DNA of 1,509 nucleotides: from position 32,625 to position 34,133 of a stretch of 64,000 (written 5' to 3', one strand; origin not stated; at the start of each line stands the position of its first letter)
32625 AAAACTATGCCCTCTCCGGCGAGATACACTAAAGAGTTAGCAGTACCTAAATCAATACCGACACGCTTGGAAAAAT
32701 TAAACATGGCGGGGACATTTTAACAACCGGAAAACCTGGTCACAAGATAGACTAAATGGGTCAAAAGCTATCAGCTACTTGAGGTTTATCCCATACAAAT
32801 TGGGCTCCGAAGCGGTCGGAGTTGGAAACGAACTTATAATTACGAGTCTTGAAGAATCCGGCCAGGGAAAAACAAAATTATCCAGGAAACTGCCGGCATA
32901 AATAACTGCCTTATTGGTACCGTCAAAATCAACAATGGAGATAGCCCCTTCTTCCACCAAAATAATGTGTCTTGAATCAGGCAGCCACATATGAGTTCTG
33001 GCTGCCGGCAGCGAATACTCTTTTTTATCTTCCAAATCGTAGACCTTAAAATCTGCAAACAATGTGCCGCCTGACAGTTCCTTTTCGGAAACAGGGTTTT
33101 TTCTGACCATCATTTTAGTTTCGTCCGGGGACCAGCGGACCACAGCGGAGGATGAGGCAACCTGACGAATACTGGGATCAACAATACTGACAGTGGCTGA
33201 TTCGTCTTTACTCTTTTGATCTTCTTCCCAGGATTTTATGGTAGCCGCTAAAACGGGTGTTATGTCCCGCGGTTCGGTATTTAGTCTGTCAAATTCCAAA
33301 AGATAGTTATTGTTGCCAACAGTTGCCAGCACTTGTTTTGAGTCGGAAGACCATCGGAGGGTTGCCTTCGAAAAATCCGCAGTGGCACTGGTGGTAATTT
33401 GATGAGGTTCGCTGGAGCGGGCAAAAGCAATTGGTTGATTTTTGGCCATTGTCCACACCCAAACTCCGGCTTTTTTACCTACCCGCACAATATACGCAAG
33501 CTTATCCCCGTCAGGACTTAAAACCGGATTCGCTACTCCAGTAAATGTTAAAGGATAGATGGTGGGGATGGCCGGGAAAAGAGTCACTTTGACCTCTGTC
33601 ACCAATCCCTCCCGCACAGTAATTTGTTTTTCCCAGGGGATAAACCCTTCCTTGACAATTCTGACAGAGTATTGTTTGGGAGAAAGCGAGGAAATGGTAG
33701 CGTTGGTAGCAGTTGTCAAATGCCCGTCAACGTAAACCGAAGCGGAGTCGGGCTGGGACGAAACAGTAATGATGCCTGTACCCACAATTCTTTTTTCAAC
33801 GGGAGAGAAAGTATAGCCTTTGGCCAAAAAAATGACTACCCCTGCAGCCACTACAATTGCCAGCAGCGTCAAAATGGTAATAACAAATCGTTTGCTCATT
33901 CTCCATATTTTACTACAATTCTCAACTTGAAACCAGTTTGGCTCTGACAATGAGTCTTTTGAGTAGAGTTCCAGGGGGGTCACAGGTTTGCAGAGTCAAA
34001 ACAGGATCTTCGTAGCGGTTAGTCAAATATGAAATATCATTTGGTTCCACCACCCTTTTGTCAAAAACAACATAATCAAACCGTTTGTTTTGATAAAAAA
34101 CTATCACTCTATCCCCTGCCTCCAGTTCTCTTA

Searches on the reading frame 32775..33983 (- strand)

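Call 62: search_protein_families(library=pfam, proteins=[window:32775-33983:-], max_evalue=0.00001)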
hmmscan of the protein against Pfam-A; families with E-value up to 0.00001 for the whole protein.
window:32775-33983:- (402 aa): 1 family
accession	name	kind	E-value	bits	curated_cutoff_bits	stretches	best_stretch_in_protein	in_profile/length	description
PF08308.17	PEGA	-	1.3e-16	60.6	20.8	1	70-136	2-68/71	PEGA domain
